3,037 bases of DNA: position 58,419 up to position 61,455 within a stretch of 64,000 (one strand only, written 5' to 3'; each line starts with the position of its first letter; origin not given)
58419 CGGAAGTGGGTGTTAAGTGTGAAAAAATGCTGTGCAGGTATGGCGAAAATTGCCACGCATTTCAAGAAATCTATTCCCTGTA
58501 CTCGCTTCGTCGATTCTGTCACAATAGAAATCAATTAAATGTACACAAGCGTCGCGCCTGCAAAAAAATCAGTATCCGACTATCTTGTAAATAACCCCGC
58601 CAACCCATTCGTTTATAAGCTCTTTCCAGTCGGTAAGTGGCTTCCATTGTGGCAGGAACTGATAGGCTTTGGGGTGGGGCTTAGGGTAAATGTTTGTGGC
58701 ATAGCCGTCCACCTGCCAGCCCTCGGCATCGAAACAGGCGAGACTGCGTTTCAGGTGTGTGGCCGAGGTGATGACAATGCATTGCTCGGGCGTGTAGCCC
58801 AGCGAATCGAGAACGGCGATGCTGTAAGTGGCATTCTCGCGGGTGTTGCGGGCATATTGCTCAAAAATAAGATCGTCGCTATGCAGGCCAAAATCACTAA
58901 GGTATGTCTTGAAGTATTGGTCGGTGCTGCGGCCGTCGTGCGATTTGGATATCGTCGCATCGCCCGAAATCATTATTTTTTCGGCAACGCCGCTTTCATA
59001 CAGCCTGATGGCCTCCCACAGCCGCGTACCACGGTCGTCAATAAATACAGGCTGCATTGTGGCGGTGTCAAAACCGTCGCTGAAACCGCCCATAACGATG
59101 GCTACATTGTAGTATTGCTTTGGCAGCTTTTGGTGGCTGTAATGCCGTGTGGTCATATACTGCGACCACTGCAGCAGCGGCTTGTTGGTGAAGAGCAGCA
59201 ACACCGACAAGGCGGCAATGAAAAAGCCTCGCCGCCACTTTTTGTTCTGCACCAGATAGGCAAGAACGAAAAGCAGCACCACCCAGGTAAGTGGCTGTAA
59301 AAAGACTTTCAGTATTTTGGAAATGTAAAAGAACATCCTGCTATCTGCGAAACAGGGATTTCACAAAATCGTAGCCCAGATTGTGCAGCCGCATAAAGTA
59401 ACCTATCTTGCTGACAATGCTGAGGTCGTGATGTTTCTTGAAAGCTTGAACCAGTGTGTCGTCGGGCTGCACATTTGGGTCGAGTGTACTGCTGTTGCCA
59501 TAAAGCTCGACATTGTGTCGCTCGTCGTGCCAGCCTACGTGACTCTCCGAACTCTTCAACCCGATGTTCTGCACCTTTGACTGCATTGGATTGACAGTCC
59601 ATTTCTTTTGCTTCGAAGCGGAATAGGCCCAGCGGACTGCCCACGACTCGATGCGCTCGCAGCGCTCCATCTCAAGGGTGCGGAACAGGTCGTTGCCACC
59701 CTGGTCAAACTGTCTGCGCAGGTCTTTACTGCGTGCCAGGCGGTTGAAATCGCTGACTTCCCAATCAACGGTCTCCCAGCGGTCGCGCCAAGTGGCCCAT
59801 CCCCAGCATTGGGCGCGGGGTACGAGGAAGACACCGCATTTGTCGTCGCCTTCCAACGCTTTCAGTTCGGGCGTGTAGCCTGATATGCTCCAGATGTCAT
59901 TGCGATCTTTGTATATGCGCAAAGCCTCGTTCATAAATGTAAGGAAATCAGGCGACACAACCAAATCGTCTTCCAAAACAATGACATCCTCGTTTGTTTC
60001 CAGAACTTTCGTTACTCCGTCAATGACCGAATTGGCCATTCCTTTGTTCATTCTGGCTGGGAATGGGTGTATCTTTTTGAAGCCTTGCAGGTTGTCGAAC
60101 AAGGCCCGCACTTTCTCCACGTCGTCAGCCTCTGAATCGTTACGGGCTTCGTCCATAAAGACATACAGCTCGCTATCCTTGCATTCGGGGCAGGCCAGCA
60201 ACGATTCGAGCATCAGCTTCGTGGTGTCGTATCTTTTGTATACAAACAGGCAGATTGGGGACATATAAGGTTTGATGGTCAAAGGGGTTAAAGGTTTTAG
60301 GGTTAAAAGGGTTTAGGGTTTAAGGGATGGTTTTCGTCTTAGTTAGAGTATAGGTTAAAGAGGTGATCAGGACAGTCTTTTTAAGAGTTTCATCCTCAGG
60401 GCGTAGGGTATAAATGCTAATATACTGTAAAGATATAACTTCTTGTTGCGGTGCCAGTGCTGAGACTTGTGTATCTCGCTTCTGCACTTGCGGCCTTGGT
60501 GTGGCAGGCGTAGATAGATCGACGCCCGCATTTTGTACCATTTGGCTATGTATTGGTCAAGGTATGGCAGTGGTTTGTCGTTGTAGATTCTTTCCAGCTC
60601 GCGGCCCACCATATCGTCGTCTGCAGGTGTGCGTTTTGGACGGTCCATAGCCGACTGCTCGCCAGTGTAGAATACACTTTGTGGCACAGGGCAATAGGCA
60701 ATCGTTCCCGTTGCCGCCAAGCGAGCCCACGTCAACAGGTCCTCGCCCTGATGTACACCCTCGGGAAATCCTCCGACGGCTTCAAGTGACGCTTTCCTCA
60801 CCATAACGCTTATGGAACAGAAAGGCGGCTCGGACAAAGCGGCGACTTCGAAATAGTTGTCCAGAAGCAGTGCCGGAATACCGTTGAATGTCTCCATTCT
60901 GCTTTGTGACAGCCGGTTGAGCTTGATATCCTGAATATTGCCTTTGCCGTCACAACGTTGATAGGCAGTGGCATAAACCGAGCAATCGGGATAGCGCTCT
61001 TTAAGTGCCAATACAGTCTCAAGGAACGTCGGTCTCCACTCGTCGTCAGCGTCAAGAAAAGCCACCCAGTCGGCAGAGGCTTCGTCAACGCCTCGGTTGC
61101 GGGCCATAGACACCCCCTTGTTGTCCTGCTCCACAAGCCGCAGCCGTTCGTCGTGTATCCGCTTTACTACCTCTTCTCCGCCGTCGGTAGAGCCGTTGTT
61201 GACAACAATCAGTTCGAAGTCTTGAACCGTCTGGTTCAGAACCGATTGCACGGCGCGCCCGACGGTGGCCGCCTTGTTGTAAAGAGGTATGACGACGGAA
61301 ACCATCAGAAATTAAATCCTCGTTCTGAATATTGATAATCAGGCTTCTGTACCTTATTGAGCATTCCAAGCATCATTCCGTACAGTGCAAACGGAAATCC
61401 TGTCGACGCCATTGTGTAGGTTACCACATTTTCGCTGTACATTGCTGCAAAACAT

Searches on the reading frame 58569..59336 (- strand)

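Call 7: search_protein_families(library=pfam, proteins=[window:58569-59336:-], max_evalue=0.001)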
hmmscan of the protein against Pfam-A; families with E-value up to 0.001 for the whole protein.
window:58569-59336:- (255 aa): 1 family
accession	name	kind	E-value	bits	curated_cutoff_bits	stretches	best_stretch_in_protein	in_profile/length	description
PF02698.23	DUF218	-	1.4e-22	80.5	27.6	1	78-246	2-133/133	DUF218 domain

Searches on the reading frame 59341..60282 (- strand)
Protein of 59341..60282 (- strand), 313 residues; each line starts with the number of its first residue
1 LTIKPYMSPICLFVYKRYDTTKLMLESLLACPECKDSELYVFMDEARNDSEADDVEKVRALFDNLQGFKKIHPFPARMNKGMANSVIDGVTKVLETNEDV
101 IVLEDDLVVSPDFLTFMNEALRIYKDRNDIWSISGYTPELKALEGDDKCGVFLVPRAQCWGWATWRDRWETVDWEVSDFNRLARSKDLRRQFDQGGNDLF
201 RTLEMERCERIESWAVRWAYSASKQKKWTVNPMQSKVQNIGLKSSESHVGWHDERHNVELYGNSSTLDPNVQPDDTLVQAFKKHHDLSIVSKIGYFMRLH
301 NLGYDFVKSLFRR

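Call 7: search_protein_families(library=pfam, proteins=[window:59341-60282:-], max_evalue=0.001)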
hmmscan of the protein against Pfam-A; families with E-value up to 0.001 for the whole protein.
window:59341-60282:- (313 aa): 1 family
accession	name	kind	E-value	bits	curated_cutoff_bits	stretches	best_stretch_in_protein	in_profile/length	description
PF03071.21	GNT-I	-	0.00052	19.4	25.4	1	99-138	194-233/434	GNT-I family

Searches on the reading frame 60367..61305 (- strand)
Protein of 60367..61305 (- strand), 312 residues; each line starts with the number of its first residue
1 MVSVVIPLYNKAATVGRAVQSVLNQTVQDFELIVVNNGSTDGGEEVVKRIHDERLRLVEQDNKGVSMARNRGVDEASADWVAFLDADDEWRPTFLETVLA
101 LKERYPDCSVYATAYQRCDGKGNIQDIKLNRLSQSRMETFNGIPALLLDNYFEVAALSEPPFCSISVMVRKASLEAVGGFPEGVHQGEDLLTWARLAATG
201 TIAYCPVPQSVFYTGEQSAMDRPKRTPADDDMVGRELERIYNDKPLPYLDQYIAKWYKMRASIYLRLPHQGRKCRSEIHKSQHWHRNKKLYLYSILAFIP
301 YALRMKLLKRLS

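Call 7: search_protein_families(library=pfam, proteins=[window:60367-61305:-], max_evalue=0.001)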
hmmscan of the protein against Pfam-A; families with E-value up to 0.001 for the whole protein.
window:60367-61305:- (312 aa): 4 families
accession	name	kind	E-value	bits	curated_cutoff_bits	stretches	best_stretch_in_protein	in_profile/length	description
PF00535.33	Glycos_transf_2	-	4.7e-33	114.9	23.3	1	3-133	1-132/168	Glycosyl transferase family 2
PF10111.15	Glyco_tranf_2_2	-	3.4e-17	63.3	27.3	1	3-101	1-105/276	Glycosyltransferase like family 2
PF13641.12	Glyco_tranf_2_3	-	1.2e-13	52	27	1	2-208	3-207/230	Glycosyltransferase like family 2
PF13704.12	Glyco_tranf_2_4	-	0.00037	21.4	27.5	0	12-87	4-81/98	Glycosyl transferase family 2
